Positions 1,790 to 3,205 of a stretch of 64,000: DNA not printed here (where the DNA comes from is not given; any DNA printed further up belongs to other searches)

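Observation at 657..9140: Two coupled transporter plus ATP-grasp-like cassettes: a candidate undescribed import-and-ligate system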

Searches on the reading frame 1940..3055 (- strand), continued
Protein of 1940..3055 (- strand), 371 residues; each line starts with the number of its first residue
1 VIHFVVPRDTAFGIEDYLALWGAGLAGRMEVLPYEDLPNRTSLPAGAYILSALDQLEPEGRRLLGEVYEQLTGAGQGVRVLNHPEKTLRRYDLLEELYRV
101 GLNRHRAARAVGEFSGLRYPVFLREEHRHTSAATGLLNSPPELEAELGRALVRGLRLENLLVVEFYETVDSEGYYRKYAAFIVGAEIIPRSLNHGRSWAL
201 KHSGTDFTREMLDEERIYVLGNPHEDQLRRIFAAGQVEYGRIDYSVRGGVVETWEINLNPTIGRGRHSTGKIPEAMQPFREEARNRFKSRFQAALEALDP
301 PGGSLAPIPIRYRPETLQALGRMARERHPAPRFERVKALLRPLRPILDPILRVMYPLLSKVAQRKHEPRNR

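Call 53: search_protein_families(library=pfam, proteins=[P0182, P0123, P0177, P0191, P0138, P0246], max_evalue=0.01)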
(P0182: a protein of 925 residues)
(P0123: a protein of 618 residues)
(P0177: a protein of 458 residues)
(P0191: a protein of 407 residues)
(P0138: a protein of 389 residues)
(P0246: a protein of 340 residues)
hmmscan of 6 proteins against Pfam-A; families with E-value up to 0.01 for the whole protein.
P0182 (925 aa): 5 families
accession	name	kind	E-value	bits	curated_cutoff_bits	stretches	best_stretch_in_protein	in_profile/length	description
PF00535.33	Glycos_transf_2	-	3.3e-27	95.9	23.3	2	265-376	1-116/168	Glycosyl transferase family 2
PF13704.12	Glyco_tranf_2_4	-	4.1e-07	30.8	27.5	1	27-107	15-94/98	Glycosyl transferase family 2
PF13641.12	Glyco_tranf_2_3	-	1.2e-06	29.2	27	1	262-387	1-137/230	Glycosyltransferase like family 2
PF10111.15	Glyco_tranf_2_2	-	0.0017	18.3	27.3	0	267-345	2-87/276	Glycosyltransferase like family 2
PF13632.12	Glyco_trans_2_3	-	0.004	17.4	27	0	89-156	1-72/198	Glycosyl transferase family group 2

P0123 (618 aa): 1 family
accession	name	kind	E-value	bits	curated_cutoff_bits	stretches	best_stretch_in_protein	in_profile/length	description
PF07478.18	Dala_Dala_lig_C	-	0.00038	20.5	24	0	545-572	152-179/204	D-ala D-ala ligase C-terminus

P0177 (458 aa): 0 families

P0191 (407 aa): 0 families

P0138 (389 aa): 0 families

P0246 (340 aa): 0 families

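Call 58: search_dna_similar(query=window:1940-3055:-, collection=plasmids, mode=protein, max_rows=10)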
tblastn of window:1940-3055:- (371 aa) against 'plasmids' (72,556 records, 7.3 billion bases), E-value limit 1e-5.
Records with a match: 2; places in all: 2; records where one place covers at least 80% of the query: 0.
Best place of each record, by identity: <60% 2.
By first word of the organism name: Deinococcus 1; Paracoccus 1.
By predicted mobility (MOB-suite, as given by PLSDB): non-mobilizable 2.
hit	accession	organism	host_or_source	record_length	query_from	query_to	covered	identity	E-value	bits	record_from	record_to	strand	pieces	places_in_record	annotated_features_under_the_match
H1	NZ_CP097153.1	Deinococcus sp. QL22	-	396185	4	263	70%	35.5%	4e-39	155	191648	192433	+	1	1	hypothetical protein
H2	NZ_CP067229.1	Paracoccus sp. MC1862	pure cultures of bacteria,river bed soil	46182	1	262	71%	28.1%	2e-20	100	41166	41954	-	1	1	hypothetical protein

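Call 59: get_annotated_region(hit=H1, flank=9000)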
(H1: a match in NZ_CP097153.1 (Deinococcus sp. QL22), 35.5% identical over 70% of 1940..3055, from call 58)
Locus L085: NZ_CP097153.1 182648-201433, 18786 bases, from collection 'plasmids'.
description: Deinococcus sp. QL22 plasmid unnamed3, complete sequence
organism: Deinococcus sp. QL22 (NCBI taxid 2939437)
taxonomy: Bacteria; Deinococcota; Deinococci; Deinococcales; Deinococcaceae; Deinococcus; Deinococcus sp. QL22
host: -; source: -; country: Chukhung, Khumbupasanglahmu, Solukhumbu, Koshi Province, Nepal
typing (MOB-suite, as given by PLSDB): non-mobilizable
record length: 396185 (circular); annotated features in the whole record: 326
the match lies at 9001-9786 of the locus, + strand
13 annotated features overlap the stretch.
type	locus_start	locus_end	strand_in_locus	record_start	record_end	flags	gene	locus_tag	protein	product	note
CDS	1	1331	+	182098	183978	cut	-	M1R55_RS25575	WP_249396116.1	GON domain-containing protein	-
CDS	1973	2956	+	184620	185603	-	-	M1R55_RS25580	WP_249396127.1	IS4 family transposase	-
CDS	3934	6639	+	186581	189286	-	-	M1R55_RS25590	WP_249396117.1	DUF11 domain-containing protein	-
CDS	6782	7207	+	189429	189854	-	-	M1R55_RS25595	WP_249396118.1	helix-turn-helix transcriptional regulator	-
CDS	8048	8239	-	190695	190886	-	-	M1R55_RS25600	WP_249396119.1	hypothetical protein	-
CDS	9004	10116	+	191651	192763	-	-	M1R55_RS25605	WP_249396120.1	hypothetical protein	-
CDS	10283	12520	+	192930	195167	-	-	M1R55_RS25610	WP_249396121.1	ATP-binding protein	-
CDS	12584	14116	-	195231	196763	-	hutH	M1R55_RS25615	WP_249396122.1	histidine ammonia-lyase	GO:0006548 - histidine catabolic process [Evidence IEA]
CDS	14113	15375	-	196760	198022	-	hutI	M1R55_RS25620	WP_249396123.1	imidazolonepropionase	GO:0006548 - histidine catabolic process [Evidence IEA]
CDS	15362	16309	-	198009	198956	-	-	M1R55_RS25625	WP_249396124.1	arginase family protein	-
CDS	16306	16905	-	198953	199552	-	-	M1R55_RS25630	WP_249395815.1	hypothetical protein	-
CDS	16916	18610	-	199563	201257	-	hutU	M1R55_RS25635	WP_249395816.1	urocanate hydratase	GO:0006548 - histidine catabolic process [Evidence IEA]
CDS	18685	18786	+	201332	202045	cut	-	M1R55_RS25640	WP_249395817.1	IclR family transcriptional regulator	GO:0006355 - regulation of DNA-templated transcription [Evidence IEA]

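Call 60: get_annotated_region(hit=H2, flank=9000)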
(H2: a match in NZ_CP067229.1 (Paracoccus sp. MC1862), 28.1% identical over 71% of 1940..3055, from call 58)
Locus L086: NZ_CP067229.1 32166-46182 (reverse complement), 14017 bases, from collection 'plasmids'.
description: Paracoccus sp. MC1862 plasmid unnamed4, complete sequence
organism: Paracoccus sp. MC1862 (NCBI taxid 2760307)
taxonomy: Bacteria; Pseudomonadota; Alphaproteobacteria; Rhodobacterales; Paracoccaceae; Paracoccus; Paracoccus sp. MC1862
host: -; source: pure cultures of bacteria,river bed soil; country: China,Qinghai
typing (MOB-suite, as given by PLSDB): non-mobilizable
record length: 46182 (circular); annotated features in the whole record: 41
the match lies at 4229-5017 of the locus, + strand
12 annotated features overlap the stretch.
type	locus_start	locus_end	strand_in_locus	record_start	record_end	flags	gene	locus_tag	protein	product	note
CDS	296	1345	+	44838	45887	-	-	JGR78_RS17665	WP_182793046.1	replication initiation protein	GO:0006270 - DNA replication initiation [Evidence IEA]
CDS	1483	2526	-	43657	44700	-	-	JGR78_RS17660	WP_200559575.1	cellulase family glycosylhydrolase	GO:0071704 - organic substance metabolic process [Evidence IEA]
CDS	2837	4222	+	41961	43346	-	-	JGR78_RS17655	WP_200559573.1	oligosaccharide flippase family protein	-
CDS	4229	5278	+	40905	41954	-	-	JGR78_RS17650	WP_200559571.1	hypothetical protein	-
CDS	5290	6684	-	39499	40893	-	-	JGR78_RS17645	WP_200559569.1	O-antigen ligase family protein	GO:0009103 - lipopolysaccharide biosynthetic process [Evidence IEA]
CDS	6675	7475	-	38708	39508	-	-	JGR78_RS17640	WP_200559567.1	glycosyltransferase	-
CDS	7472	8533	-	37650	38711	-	-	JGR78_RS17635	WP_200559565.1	hypothetical protein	-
CDS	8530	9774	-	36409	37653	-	-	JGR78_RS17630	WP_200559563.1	polysaccharide biosynthesis/export family protein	GO:0015774 - polysaccharide transport [Evidence IEA]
CDS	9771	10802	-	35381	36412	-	-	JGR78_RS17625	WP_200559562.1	glycosyltransferase family 2 protein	-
CDS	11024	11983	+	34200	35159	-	-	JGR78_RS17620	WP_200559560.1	glycosyltransferase family 2 protein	-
CDS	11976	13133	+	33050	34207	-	-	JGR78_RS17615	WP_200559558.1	glycosyltransferase family 4 protein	-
CDS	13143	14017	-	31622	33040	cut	-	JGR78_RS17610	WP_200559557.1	glycosyl hydrolase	GO:0071704 - organic substance metabolic process [Evidence IEA]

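Call 61: find_encoding_contigs(protein=P0023, flank=10000, max_places=1)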
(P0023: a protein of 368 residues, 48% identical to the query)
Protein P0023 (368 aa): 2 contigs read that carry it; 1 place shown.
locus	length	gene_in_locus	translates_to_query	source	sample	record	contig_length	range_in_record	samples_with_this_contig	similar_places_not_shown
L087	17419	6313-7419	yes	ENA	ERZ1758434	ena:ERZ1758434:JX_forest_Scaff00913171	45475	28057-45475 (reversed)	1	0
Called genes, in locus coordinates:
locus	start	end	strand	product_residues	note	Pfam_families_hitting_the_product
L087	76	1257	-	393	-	-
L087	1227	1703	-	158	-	-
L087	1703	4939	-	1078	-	PF25852:DUF6242_C (faint), PF02012:BNR (faint), PF15902:Sortilin-Vps10 (weak)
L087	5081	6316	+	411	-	PF00375:SDF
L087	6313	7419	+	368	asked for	-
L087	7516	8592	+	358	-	-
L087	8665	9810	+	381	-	PF11138:DUF2911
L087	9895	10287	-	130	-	PF00903:Glyoxalase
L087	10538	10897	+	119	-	PF06983:3-dmu-9_3-mt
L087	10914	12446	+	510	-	PF04675:DNA_ligase_A_N, PF01068:DNA_ligase_A_M, PF04679:DNA_ligase_A_C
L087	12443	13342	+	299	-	PF00892:EamA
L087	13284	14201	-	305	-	PF02558:ApbA, PF08546:ApbA_C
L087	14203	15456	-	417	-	PF00083:Sugar_tr, PF07690:MFS_1, PF12832:MFS_1_like (weak), PF07690:MFS_1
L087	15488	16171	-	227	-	PF00106:adh_short, PF01370:Epimerase (faint), PF13561:adh_short_C2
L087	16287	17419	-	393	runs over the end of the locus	-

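Call 62: find_encoding_contigs(protein=P0053, flank=10000, max_places=1)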
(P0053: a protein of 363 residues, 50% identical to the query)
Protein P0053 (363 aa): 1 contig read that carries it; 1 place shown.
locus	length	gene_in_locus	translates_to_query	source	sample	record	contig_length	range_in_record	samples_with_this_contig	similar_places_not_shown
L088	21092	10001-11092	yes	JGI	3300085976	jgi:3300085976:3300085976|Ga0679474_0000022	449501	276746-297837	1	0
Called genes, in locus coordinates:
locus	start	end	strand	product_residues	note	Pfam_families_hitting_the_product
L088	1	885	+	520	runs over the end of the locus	PF03853:YjeF_N, PF01256:Carb_kinase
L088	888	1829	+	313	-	PF00586:AIRS, PF02769:AIRS_C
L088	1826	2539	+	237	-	PF01553:Acyltransferase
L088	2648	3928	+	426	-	PF03952:Enolase_N, PF00113:Enolase_C, PF13378:MR_MLE_C (weak)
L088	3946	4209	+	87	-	PF04977:DivIC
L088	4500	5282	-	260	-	-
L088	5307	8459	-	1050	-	PF00069:Pkinase, PF01636:APH (faint), PF07714:PK_Tyr_Ser-Thr, PF13414:TPR_11 (faint)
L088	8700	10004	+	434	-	PF00375:SDF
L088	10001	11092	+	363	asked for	-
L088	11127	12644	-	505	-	PF01494:FAD_binding_3 (weak), PF07992:Pyr_redox_2 (faint), PF01266:DAO (weak), PF05199:GMC_oxred_C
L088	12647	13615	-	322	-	PF13506:Glyco_transf_21 (weak), PF00535:Glycos_transf_2, PF10111:Glyco_tranf_2_2, PF13641:Glyco_tranf_2_3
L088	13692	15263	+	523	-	PF01663:Phosphodiest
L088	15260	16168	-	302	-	PF00535:Glycos_transf_2, PF10111:Glyco_tranf_2_2, PF13641:Glyco_tranf_2_3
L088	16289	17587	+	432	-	PF00083:Sugar_tr, PF07690:MFS_1, PF00083:Sugar_tr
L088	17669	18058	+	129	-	PF05402:PqqD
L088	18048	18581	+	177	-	-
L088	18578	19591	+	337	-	-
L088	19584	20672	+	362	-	PF20706:GT4-conflict, PF00534:Glycos_transf_1, PF13692:Glyco_trans_1_4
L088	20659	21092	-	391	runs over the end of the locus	PF13439:Glyco_transf_4, PF20706:GT4-conflict, PF00534:Glycos_transf_1, PF13692:Glyco_trans_1_4, PF13524:Glyco_trans_1_2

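Call 63: find_encoding_contigs(protein=P0085, flank=10000, max_places=1)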
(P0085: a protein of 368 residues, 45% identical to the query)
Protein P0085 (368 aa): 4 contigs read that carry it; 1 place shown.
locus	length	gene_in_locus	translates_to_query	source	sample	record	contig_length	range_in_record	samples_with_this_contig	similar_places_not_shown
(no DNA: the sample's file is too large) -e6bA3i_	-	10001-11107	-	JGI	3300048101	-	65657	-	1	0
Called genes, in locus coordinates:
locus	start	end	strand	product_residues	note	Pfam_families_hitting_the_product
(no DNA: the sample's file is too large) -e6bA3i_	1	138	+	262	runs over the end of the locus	PF09992:NAGPA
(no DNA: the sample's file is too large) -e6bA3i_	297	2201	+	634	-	PF24521:Ank_KRIT1 (faint), PF12796:Ank_2 (weak), PF00023:Ank (weak), PF13637:Ank_4 (weak), PF12796:Ank_2, PF13857:Ank_5 (weak), PF12796:Ank_2, PF13637:Ank_4, +1 more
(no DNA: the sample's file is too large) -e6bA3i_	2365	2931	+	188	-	PF07638:Sigma70_ECF (weak), PF04542:Sigma70_r2, PF08281:Sigma70_r4_2, PF04545:Sigma70_r4, PF22233:PhyR_sigma-like (faint)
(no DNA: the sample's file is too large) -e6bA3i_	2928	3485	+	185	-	-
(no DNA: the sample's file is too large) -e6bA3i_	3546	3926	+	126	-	PF00903:Glyoxalase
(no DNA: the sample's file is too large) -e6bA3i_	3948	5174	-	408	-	PF01979:Amidohydro_1, PF07969:Amidohydro_3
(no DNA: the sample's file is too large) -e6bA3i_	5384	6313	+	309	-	PF18765:Polbeta (weak)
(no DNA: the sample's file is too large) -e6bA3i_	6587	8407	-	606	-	PF07732:Cu-oxidase_3 (weak), PF07731:Cu-oxidase_2, PF07732:Cu-oxidase_3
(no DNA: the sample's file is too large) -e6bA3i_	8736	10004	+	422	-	PF00375:SDF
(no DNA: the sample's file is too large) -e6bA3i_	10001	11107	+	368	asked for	-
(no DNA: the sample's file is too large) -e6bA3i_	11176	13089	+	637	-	PF07731:Cu-oxidase_2, PF07732:Cu-oxidase_3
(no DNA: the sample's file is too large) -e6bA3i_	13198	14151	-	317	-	PF20461:DUF6714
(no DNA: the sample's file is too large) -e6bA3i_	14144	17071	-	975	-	PF02463:SMC_N (faint), PF03193:RsgA_GTPase (faint), PF13191:AAA_16 (faint), PF13476:AAA_23 (faint), PF13481:AAA_25 (faint), PF20703:nSTAND1 (faint), PF17760:UvrA_inter, PF17755:UvrA_DNA-bind, +5 more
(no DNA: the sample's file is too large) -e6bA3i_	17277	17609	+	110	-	-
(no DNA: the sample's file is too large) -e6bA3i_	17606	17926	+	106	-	PF02452:PemK_toxin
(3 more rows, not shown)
